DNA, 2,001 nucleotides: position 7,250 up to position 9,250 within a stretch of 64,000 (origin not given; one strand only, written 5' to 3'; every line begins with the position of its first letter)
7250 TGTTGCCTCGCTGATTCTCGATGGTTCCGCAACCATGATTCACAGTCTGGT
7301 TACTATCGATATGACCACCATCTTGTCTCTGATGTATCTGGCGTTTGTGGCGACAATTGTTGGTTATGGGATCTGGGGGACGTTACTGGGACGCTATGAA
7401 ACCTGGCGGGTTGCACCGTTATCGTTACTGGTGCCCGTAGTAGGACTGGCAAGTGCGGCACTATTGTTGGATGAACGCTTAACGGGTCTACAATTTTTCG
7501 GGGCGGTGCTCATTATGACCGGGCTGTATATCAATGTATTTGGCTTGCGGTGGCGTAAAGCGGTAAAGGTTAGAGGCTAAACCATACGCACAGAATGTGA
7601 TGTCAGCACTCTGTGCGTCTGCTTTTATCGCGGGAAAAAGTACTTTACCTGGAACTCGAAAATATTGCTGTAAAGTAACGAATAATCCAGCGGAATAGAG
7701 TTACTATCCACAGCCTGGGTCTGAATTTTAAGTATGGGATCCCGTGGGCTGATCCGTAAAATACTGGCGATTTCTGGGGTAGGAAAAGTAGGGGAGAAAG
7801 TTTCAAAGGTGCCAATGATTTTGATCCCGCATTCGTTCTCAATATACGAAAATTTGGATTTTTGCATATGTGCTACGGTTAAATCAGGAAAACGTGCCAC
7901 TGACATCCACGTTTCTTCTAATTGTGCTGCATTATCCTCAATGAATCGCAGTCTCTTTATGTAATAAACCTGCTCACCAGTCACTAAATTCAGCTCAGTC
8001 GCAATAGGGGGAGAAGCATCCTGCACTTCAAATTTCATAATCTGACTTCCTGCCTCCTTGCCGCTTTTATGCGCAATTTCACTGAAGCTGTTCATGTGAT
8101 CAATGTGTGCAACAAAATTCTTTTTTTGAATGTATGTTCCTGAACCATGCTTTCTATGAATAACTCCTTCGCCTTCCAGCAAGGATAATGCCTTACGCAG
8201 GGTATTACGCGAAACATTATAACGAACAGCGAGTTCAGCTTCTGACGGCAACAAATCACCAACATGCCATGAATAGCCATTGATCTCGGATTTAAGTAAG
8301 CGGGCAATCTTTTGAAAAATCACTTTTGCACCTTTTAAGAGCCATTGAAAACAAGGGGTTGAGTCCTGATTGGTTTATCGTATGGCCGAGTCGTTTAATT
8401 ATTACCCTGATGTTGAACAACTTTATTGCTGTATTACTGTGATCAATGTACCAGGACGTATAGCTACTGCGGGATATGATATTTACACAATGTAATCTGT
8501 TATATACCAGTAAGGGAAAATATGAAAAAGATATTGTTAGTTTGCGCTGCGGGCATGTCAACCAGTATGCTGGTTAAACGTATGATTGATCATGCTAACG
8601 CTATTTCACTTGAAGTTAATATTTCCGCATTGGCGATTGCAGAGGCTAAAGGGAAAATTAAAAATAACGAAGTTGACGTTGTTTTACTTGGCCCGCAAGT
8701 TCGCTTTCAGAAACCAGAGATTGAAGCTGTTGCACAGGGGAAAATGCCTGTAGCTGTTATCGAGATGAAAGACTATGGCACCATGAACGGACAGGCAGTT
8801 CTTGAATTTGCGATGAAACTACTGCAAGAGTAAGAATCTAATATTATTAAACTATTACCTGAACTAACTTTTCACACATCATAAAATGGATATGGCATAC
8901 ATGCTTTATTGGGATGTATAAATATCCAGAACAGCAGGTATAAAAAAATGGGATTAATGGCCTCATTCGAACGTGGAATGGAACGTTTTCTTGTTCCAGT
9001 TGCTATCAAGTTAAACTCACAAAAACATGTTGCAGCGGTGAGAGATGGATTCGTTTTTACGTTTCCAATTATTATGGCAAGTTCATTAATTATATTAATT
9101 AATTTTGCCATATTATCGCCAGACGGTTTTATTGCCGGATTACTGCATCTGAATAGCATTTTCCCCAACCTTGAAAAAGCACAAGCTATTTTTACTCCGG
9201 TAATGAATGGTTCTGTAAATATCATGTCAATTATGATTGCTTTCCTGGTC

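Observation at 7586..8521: GntR/HutC regulator packed against the eamA terminator, with candidate operator and CRP site in the divergent promoter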

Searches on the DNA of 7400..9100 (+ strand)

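Call 3: search_dna_similar(query=window:7400-8900:+, collection=ecoli_genomes, mode=near, max_rows=15, rows=spread)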
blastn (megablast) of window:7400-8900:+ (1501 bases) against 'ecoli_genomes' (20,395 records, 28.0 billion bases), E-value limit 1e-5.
Records with a match: 5027; places in all: 5035; records where one place covers at least 80% of the query: 2499.
Genomes with a match: 5025 of 5426; with a place that covers at least 80% of the query: 2497. Places per genome that has any: lowest 1, median 1, highest 3. On chromosomes: 5030 places; on plasmids: 5.
Best place of each record, by identity: >=99% 380; 95-99% 4633; 90-95% 11; 80-90% 3.
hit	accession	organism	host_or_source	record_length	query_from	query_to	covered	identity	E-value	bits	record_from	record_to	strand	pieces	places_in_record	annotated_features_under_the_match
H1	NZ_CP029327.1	Escherichia coli strain A37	Notomys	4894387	1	1501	100%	99.6%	0e+0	2739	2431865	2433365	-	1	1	GntR family transcriptional regulator | PTS sugar transporter subunit IIB | eamA: O-acetylserine/cysteine exporter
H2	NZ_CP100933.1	Escherichia coli strain ET665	Hoplobatrachus rugulosus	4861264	1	1501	100%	98.5%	0e+0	2645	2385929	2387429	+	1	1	GntR family transcriptional regulator | PTS sugar transporter subunit IIB | eamA: O-acetylserine/cysteine exporter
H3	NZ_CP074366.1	Escherichia coli strain ZYB62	bovine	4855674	1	1501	100%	98.0%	0e+0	2606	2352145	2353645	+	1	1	GntR family transcriptional regulator | PTS sugar transporter subunit IIB | eamA: O-acetylserine/cysteine exporter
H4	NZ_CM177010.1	Escherichia coli strain VL46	Homo sapiens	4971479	1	1501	100%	98.0%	0e+0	2606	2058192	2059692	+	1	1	GntR family transcriptional regulator | PTS sugar transporter subunit IIB | eamA: O-acetylserine/cysteine exporter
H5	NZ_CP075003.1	Escherichia coli strain 6817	Homo sapiens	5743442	1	1501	100%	97.9%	0e+0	2601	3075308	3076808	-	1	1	GntR family transcriptional regulator | PTS sugar transporter subunit IIB | eamA: O-acetylserine/cysteine exporter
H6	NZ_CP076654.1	Escherichia coli strain NC19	duck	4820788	1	1501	100%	97.8%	0e+0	2590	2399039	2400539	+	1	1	GntR family transcriptional regulator | PTS sugar transporter subunit IIB | eamA: O-acetylserine/cysteine exporter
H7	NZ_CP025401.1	Escherichia coli strain MS8345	Homo sapiens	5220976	1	1501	100%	97.7%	0e+0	2579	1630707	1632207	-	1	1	GntR family transcriptional regulator | PTS sugar transporter subunit IIB | eamA: O-acetylserine/cysteine exporter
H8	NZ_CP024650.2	Escherichia coli strain BH100 substr. MG2014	Homo sapiens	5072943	1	718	48%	98.0%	0e+0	1249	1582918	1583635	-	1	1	GntR family transcriptional regulator | eamA: O-acetylserine/cysteine exporter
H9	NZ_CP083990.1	Escherichia coli strain EC2648-Vir2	conjugation assay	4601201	1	171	11%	98.2%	2e-77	300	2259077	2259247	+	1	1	eamA: O-acetylserine/cysteine exporter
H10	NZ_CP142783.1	Escherichia coli strain SX12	Sheep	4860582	1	171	11%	98.2%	2e-77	300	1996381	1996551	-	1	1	eamA: O-acetylserine/cysteine exporter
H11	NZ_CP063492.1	Escherichia coli strain EF5-18-41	Gallus gallus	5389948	1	171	11%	97.7%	8e-76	294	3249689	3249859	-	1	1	eamA: O-acetylserine/cysteine exporter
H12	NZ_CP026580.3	Escherichia coli strain WCHEC005237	Homo sapiens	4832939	1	171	11%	97.1%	1e-73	287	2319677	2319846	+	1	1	eamA: O-acetylserine/cysteine exporter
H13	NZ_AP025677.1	Escherichia coli strain Rb-23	Homo sapiens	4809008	1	171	11%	96.5%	2e-72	283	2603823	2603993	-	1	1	eamA: O-acetylserine/cysteine exporter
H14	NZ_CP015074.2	Escherichia coli strain Ecol_745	Homo sapiens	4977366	1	168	11%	97.0%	2e-72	283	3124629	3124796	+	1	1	eamA: O-acetylserine/cysteine exporter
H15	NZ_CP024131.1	Escherichia coli strain 14EC007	clinical patient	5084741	1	109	7%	97.2%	5e-43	185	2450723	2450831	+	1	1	eamA: O-acetylserine/cysteine exporter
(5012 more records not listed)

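Call 6: get_annotated_region(hit=H1, flank=6000)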
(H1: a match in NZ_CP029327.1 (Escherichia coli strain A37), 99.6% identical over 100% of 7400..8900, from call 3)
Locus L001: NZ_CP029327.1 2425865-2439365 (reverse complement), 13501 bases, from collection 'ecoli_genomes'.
description: Escherichia coli strain A37 chromosome, complete genome
organism: Escherichia coli strain A37 (NCBI taxid 562)
replicon: chromosome; assembly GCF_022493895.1
host: Notomys; source: feces; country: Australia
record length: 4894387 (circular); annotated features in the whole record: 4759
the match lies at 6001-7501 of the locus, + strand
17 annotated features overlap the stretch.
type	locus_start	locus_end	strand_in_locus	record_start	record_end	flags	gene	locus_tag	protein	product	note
CDS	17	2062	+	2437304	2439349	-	dcp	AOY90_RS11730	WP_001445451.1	peptidyl-dipeptidase Dcp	-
CDS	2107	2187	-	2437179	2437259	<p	-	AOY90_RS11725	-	2-oxo-tetronate isomerase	incomplete; partial in the middle of a contig; missing N-terminus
CDS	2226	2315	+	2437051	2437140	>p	-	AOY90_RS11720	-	YdeI family stress tolerance OB fold protein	incomplete; partial in the middle of a contig; missing N-terminus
CDS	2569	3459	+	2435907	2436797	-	dgcZ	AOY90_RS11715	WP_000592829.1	diguanylate cyclase DgcZ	-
CDS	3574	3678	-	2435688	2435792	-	mgtT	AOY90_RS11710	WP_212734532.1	hypothetical protein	-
CDS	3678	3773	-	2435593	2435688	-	mgtS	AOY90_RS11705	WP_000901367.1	protein MgtS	-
CDS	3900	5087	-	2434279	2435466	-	ydeE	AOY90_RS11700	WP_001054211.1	efflux MFS transporter YdeE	-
CDS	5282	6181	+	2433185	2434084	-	eamA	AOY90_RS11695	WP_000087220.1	O-acetylserine/cysteine exporter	-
CDS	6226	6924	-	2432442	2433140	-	-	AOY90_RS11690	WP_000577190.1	GntR family transcriptional regulator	-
CDS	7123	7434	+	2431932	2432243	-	-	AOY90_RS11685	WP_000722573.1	PTS sugar transporter subunit IIB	-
CDS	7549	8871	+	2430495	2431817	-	-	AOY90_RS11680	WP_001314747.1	PTS sugar transporter subunit IIC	-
CDS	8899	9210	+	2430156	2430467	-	-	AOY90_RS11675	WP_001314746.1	PTS lactose/cellobiose transporter subunit IIA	-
CDS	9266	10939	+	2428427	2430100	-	-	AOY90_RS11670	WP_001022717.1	carbohydrate porin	-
CDS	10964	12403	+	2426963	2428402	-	-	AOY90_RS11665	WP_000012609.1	6-phospho-beta-glucosidase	-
CDS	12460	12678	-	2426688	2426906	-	marB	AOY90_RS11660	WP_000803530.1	multiple antibiotic resistance protein MarB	-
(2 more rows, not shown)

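Call 7: get_annotated_region(hit=H9, flank=2500)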
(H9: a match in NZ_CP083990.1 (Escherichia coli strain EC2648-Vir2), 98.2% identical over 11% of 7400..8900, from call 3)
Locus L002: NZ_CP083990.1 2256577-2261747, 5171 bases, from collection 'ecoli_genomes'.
description: Escherichia coli strain EC2648-Vir2 chromosome, complete genome
organism: Escherichia coli strain EC2648-Vir2 (NCBI taxid 562)
replicon: chromosome; assembly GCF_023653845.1
host: -; source: conjugation assay; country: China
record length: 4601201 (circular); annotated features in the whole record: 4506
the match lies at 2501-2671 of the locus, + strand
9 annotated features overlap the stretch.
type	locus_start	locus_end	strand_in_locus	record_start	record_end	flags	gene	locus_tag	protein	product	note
CDS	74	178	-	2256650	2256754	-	mgtT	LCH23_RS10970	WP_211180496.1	protein MgtT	-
CDS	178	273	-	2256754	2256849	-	mgtS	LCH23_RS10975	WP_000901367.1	protein MgtS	-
CDS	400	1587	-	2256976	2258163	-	ydeE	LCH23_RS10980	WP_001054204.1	efflux MFS transporter YdeE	-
CDS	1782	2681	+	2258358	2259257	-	eamA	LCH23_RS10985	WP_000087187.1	O-acetylserine/cysteine exporter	-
CDS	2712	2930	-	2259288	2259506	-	marB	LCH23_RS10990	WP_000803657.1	multiple antibiotic resistance protein MarB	-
CDS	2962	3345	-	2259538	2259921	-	marA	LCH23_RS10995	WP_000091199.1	MDR efflux pump AcrAB transcriptional activator MarA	-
CDS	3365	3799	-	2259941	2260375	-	marR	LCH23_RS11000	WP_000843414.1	multiple antibiotic resistance transcriptional regulator MarR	-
CDS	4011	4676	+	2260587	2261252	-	marC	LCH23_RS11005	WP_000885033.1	NAAT family transporter MarC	-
CDS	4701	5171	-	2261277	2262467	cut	ydeA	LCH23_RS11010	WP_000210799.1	L-arabinose MFS transporter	-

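Call 8: get_annotated_region(hit=H8, flank=3000)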
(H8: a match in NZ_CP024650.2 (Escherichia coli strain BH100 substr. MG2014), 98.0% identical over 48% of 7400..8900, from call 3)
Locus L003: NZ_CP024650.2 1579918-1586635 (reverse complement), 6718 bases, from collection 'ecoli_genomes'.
description: Escherichia coli strain BH100 substr. MG2014 chromosome, complete genome
organism: Escherichia coli strain BH100 substr. MG2014 (NCBI taxid 562)
replicon: chromosome; assembly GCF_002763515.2
host: Homo sapiens; source: urine; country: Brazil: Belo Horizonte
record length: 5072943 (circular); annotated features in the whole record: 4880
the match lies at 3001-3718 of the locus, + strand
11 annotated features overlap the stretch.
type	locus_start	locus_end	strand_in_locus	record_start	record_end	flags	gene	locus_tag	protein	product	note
CDS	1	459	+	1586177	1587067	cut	dgcZ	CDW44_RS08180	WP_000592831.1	diguanylate cyclase DgcZ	-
CDS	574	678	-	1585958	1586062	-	mgtT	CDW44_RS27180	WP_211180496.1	protein MgtT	-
CDS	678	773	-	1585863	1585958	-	mgtS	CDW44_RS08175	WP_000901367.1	protein MgtS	-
CDS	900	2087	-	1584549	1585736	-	ydeE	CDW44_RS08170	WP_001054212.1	efflux MFS transporter YdeE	-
CDS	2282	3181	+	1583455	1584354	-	eamA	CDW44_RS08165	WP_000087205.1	O-acetylserine/cysteine exporter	-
CDS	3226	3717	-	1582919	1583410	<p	-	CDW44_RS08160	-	GntR family transcriptional regulator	incomplete; partial in the middle of a contig; missing N-terminus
CDS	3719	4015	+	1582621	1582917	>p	-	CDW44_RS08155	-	carbohydrate porin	incomplete; partial in the middle of a contig; missing N-terminus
CDS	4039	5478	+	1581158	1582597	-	-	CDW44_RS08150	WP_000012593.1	6-phospho-beta-glucosidase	-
CDS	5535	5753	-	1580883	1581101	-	marB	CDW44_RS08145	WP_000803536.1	multiple antibiotic resistance protein MarB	-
CDS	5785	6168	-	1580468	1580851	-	marA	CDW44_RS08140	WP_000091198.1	MDR efflux pump AcrAB transcriptional activator MarA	-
CDS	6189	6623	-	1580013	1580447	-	marR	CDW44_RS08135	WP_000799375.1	multiple antibiotic resistance transcriptional regulator MarR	-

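Call 40: search_dna_similar(query=window:8300-8545:+, collection=ecoli_genomes, mode=near, max_rows=40, rows=spread)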
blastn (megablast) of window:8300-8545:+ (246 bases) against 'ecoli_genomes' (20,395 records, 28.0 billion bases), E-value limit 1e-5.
Records with a match: 2509; places in all: 2514; records where one place covers at least 80% of the query: 2499.
Genomes with a match: 2507 of 5426; with a place that covers at least 80% of the query: 2497. Places per genome that has any: lowest 1, median 1, highest 3. On chromosomes: 2509 places; on plasmids: 5.
Best place of each record, by identity: >=99% 15; 95-99% 2493; 90-95% 1.
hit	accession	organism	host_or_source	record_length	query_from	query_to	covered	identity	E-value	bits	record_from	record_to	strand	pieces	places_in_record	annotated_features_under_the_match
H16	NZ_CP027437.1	Escherichia coli strain 2012C-4221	missing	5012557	1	246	100%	99.6%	2e-123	449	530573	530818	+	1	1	GntR family transcriptional regulator | PTS sugar transporter subunit IIB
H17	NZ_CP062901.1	Escherichia coli O152:H23 strain Res13-Lact-ER01-35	Sus scrofa domesticus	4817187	1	246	100%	98.4%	2e-118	433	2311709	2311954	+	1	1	GntR family transcriptional regulator | PTS sugar transporter subunit IIB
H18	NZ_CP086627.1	Escherichia coli strain RIVM_C036569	Homo sapiens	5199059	1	246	100%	98.4%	2e-118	433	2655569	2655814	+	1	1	GntR family transcriptional regulator | PTS sugar transporter subunit IIB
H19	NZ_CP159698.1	Escherichia coli strain Z142-2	hospital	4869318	1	246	100%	98.4%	2e-118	433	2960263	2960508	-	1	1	PTS sugar transporter subunit IIB | GntR family transcriptional regulator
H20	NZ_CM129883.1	Escherichia coli strain MB06233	seawater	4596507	1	246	100%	98.4%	2e-118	433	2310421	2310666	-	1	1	PTS sugar transporter subunit IIB | GntR family transcriptional regulator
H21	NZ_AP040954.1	Escherichia coli strain e1-39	Homo sapiens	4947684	1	246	100%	98.4%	2e-118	433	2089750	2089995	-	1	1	PTS sugar transporter subunit IIB | GntR family transcriptional regulator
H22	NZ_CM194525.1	Escherichia coli strain 361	Homo sapiens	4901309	1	246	100%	98.4%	2e-118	433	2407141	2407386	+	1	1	GntR family transcriptional regulator | PTS sugar transporter subunit IIB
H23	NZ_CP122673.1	Escherichia coli strain ETEC4071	Sus scrofa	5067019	1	246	100%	98.0%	1e-116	427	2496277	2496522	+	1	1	GntR family transcriptional regulator | PTS sugar transporter subunit IIB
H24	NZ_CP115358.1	Escherichia coli strain CUVET19-1704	dog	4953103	1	246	100%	97.6%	5e-115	422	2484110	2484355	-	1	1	PTS sugar transporter subunit IIB | GntR family transcriptional regulator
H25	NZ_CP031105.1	Escherichia coli strain AMSCJX02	Giant panda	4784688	1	246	100%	97.2%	2e-113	416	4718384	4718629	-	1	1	PTS sugar transporter subunit IIB | GntR family transcriptional regulator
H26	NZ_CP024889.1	Escherichia coli strain AR_0019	missing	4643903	1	246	100%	97.2%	2e-113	416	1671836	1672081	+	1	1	GntR family transcriptional regulator | PTS sugar transporter subunit IIB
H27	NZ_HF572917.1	Escherichia coli strain HUSEC2011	Homo sapiens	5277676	1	246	100%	97.2%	2e-113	416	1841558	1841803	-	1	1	PTS sugar transporter subunit IIB | GntR family transcriptional regulator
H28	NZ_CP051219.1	Escherichia coli strain SFE8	swine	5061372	1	246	100%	97.2%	2e-113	416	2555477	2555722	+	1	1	GntR family transcriptional regulator | PTS sugar transporter subunit IIB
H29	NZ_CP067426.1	Escherichia coli O22:H8 strain 154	Rectal swab of live bovine cattle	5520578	1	246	100%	97.2%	2e-113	416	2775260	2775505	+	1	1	GntR family transcriptional regulator | PTS sugar transporter subunit IIB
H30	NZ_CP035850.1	Escherichia coli strain TW10590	Homo sapiens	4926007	1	246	100%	97.2%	2e-113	416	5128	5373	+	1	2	GntR family transcriptional regulator | PTS sugar transporter subunit IIB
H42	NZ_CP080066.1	Escherichia coli strain 19SZHZ803Rt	Homo sapiens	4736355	1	246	100%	96.7%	1e-111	411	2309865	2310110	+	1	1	GntR family transcriptional regulator | PTS sugar transporter subunit IIB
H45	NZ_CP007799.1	Escherichia coli Nissle 1917 strain Nissle 1917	soldier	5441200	1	246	100%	96.3%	5e-110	405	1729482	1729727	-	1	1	PTS sugar transporter subunit IIB | GntR family transcriptional regulator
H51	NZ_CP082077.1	Escherichia coli strain MS20657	Homo sapiens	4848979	1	246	100%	95.9%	8e-108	398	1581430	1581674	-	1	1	PTS sugar transporter subunit IIB | GntR family transcriptional regulator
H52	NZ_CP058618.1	Escherichia coli strain JS316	Homo sapiens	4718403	1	241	98%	96.7%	6e-109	401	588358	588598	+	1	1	GntR family transcriptional regulator | PTS sugar transporter subunit IIB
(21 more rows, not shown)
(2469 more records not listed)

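Call 41: get_annotated_region(hit=H45, flank=6000)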
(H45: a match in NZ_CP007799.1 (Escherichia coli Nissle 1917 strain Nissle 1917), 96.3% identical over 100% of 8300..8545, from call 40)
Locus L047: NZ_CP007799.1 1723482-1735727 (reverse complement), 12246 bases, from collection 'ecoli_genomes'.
description: Escherichia coli Nissle 1917 chromosome, complete genome
organism: Escherichia coli Nissle 1917 strain Nissle 1917 (NCBI taxid 316435)
replicon: chromosome; assembly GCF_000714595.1
host: soldier; source: feces; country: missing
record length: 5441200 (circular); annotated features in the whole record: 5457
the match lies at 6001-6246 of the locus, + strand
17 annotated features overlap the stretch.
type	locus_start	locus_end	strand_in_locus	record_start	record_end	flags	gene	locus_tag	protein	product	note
CDS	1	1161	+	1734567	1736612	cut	dcp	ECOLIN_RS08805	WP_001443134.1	peptidyl-dipeptidase Dcp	-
CDS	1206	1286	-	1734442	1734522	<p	-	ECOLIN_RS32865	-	2-oxo-tetronate isomerase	incomplete; partial in the middle of a contig; missing N-terminus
CDS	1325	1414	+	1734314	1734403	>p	-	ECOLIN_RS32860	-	YdeI family stress tolerance OB fold protein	incomplete; partial in the middle of a contig; missing N-terminus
CDS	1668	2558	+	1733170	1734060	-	dgcZ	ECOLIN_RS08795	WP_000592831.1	diguanylate cyclase DgcZ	-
CDS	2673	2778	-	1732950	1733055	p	mgtT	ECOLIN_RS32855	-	protein MgtT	frameshifted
CDS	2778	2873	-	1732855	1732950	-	mgtS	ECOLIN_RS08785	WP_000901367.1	protein MgtS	-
CDS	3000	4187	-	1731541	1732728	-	ydeE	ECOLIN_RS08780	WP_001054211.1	efflux MFS transporter YdeE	-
CDS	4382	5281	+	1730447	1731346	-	eamA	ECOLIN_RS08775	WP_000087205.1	O-acetylserine/cysteine exporter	-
CDS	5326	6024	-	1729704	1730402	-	-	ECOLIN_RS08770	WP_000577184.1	GntR family transcriptional regulator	-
CDS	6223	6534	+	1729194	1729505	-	-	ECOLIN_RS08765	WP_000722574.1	PTS sugar transporter subunit IIB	-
CDS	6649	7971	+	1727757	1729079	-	-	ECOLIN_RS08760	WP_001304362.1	PTS sugar transporter subunit IIC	-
CDS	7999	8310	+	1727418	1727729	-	-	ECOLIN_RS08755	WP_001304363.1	PTS lactose/cellobiose transporter subunit IIA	-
CDS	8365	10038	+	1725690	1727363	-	-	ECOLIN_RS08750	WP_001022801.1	carbohydrate porin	-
CDS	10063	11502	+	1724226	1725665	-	-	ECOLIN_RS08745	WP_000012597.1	6-phospho-beta-glucosidase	-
CDS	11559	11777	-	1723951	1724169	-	marB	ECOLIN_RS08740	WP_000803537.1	multiple antibiotic resistance protein MarB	-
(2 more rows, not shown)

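Call 42: get_annotated_region(hit=H17, flank=100)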
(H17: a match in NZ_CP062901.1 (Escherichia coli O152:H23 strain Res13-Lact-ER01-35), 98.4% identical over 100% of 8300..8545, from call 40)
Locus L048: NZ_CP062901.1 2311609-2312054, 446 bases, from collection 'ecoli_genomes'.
description: Escherichia coli O152:H23 strain Res13-Lact-ER01-35 chromosome, complete genome
organism: Escherichia coli O152:H23 strain Res13-Lact-ER01-35 (NCBI taxid 2778654)
replicon: chromosome; assembly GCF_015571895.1
host: Sus scrofa domesticus; source: feces; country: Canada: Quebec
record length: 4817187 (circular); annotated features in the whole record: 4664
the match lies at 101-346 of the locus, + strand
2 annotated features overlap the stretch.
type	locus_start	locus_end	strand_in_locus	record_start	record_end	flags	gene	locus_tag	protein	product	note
CDS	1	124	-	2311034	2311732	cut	-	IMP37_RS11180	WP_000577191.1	GntR family transcriptional regulator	-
CDS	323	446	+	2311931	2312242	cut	-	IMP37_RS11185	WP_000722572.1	PTS sugar transporter subunit IIB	-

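Call 43: get_annotated_region(hit=H24, flank=100)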
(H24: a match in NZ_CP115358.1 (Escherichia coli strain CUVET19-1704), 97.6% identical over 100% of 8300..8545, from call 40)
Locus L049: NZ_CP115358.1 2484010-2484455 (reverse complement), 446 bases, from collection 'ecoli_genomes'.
description: Escherichia coli strain CUVET19-1704 chromosome, complete genome
organism: Escherichia coli strain CUVET19-1704 (NCBI taxid 562)
replicon: chromosome; assembly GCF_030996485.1
host: dog; source: Prostatic abscess; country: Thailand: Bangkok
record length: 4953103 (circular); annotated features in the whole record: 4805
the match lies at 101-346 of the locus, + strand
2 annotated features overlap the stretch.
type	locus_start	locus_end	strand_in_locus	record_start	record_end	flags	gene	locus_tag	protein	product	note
CDS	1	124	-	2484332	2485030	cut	-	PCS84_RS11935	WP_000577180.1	GntR family transcriptional regulator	-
CDS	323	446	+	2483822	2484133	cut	-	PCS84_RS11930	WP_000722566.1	PTS sugar transporter subunit IIB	-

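Call 44: get_annotated_region(hit=H27, flank=100)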
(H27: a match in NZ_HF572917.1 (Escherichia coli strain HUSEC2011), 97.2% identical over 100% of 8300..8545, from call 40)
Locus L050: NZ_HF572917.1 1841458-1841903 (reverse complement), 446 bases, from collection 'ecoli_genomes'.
description: Escherichia coli strain HUSEC2011 chromosome I, complete sequence
organism: Escherichia coli strain HUSEC2011 (NCBI taxid 562)
replicon: chromosome; assembly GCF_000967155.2
host: Homo sapiens; source: -; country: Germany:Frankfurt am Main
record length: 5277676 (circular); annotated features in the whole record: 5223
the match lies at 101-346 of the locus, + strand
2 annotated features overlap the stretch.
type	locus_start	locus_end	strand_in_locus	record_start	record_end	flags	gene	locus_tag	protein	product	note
CDS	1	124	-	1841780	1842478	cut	-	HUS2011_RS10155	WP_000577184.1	GntR family transcriptional regulator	-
CDS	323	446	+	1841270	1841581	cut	-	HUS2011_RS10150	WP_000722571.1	PTS sugar transporter subunit IIB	-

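Call 45: get_annotated_region(hit=H42, flank=100)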
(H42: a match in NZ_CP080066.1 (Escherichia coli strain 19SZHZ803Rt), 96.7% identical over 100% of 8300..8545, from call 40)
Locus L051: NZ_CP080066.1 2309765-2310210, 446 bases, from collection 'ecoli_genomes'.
description: Escherichia coli strain 19SZHZ803Rt chromosome, complete genome
organism: Escherichia coli strain 19SZHZ803Rt (NCBI taxid 562)
replicon: chromosome; assembly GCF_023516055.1
host: Homo sapiens; source: Human feces; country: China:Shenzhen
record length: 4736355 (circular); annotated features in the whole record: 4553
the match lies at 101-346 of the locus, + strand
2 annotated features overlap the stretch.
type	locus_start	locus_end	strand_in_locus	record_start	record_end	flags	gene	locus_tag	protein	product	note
CDS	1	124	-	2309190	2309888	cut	-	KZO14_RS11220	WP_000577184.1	GntR family transcriptional regulator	-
CDS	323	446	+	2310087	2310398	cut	-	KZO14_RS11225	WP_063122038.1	PTS sugar transporter subunit IIB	-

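Call 46: get_annotated_region(hit=H51, flank=100)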
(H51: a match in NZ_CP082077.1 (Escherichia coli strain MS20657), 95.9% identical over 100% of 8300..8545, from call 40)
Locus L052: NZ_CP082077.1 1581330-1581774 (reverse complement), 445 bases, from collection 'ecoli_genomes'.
description: Escherichia coli strain MS20657 chromosome, complete genome
organism: Escherichia coli strain MS20657 (NCBI taxid 562)
replicon: chromosome; assembly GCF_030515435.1
host: Homo sapiens; source: blood; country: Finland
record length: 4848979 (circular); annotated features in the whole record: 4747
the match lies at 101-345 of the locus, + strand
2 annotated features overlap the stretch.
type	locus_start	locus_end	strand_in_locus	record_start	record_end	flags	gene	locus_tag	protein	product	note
CDS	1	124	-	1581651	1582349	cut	-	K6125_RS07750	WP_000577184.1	GntR family transcriptional regulator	-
CDS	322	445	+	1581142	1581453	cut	-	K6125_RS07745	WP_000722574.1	PTS sugar transporter subunit IIB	-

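Call 47: get_annotated_region(hit=H52, flank=100)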
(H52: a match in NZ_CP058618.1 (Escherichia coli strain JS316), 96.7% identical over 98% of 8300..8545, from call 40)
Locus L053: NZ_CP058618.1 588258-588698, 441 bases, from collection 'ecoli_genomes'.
description: Escherichia coli strain JS316 chromosome, complete genome
organism: Escherichia coli strain JS316 (NCBI taxid 562)
replicon: chromosome; assembly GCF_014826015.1
host: Homo sapiens; source: Rectal swab; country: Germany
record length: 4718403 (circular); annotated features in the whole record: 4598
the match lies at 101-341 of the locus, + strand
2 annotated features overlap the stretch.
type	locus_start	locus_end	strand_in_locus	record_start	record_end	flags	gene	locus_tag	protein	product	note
CDS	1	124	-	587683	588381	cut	-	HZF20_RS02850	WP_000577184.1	GntR family transcriptional regulator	-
CDS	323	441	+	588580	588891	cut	-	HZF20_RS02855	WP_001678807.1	PTS sugar transporter subunit IIB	-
